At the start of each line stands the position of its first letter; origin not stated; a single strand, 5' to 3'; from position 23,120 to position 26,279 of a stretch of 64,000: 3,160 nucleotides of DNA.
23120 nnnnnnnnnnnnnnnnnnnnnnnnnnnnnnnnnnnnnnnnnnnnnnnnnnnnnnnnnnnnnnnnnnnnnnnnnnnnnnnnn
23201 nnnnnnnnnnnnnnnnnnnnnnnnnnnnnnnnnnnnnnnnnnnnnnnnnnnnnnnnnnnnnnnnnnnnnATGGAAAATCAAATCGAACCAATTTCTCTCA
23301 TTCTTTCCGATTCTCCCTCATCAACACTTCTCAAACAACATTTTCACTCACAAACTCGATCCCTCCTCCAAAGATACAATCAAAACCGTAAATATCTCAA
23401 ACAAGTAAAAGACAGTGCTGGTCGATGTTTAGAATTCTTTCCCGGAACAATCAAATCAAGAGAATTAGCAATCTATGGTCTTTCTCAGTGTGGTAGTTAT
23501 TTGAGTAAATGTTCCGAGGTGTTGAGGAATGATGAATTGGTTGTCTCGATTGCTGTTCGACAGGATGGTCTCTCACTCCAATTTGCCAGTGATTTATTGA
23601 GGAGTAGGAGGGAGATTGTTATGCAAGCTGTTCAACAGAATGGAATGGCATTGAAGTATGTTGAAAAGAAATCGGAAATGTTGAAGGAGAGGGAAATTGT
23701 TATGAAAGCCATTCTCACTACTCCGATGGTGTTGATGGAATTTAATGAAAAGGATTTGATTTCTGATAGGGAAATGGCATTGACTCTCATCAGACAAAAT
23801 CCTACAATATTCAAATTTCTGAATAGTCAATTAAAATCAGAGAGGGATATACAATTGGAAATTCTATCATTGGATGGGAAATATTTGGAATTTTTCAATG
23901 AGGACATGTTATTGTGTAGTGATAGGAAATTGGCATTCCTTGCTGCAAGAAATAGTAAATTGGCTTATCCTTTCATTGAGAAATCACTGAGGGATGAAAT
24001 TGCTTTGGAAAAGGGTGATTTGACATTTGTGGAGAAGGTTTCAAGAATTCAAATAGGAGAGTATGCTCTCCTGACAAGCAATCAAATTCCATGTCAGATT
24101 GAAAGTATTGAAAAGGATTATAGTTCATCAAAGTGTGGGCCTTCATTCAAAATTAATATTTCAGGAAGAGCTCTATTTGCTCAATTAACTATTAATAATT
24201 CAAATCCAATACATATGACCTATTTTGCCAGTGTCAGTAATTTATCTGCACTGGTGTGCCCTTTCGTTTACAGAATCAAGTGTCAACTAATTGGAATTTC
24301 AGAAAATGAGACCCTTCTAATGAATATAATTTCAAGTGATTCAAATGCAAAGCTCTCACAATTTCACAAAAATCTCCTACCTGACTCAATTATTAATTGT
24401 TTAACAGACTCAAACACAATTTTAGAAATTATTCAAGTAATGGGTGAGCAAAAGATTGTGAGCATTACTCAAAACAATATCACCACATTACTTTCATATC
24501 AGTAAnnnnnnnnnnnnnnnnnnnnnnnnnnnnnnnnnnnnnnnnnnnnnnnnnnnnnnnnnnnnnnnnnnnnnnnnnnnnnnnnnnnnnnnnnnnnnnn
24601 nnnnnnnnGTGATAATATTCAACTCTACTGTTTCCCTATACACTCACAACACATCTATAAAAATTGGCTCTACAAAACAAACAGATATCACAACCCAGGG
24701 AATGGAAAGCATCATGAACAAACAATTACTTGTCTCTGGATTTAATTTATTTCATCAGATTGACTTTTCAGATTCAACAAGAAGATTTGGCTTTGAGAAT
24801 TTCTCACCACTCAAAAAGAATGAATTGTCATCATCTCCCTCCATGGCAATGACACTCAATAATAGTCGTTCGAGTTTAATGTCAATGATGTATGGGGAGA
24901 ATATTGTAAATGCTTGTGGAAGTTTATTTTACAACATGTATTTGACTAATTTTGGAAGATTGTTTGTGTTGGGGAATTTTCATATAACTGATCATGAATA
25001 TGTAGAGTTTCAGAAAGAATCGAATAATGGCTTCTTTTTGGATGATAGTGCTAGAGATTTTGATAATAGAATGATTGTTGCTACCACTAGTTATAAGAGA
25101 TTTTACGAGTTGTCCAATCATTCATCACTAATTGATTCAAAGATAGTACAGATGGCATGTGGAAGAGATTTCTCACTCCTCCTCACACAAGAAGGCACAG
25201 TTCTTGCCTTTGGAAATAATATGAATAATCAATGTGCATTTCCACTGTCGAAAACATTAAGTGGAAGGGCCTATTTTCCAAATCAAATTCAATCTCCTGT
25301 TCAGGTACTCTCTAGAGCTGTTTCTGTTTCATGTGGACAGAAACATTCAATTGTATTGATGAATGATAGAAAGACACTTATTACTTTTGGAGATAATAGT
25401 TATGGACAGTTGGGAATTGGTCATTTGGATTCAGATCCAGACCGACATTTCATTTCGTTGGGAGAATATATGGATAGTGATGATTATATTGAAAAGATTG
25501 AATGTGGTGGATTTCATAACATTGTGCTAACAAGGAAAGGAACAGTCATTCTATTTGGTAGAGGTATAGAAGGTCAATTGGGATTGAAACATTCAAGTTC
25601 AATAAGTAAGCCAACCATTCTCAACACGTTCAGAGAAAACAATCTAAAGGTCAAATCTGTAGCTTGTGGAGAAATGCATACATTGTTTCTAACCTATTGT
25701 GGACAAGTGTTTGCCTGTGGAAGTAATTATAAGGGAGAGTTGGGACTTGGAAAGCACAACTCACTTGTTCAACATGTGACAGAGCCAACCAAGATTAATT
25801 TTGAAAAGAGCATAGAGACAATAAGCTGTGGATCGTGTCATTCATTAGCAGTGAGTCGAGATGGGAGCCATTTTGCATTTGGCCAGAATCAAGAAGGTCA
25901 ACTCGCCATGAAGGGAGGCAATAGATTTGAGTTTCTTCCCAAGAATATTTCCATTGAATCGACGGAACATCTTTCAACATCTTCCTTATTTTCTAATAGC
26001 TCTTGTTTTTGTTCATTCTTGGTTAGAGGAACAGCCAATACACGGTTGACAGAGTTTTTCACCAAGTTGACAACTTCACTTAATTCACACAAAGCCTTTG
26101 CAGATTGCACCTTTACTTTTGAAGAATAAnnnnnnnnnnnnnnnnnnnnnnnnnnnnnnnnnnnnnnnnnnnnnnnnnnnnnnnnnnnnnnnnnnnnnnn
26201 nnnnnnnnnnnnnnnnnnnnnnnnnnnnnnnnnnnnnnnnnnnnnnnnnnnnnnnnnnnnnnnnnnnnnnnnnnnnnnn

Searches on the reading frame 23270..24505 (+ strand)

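Call 79: search_protein_families(library=pfam, proteins=[window:23270-24505:+], max_evalue=0.0001)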
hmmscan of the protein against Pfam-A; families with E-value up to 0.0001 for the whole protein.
window:23270-24505:+ (411 aa): 1 family
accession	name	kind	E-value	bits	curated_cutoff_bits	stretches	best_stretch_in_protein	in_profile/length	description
PF13475.11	DUF4116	-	3.3e-53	177.5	24.9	6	88-133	1-46/49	Domain of unknown function (DUF4116)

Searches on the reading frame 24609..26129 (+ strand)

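Call 79: search_protein_families(library=pfam, proteins=[window:24609-26129:+], max_evalue=0.0001)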
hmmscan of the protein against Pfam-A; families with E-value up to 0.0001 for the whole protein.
window:24609-26129:+ (506 aa): 3 families
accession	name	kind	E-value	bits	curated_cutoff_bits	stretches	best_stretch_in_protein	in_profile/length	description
PF25390.1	WD40_RLD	-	2e-59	202.2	150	1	170-449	82-347/363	RCC1-like domain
PF00415.24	RCC1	-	2.8e-48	162.7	21.7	3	310-361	1-50/50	Regulator of chromosome condensation (RCC1) repeat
PF13540.12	RCC1_2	-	4.8e-37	125.2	22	4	179-208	1-30/30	Regulator of chromosome condensation (RCC1) repeat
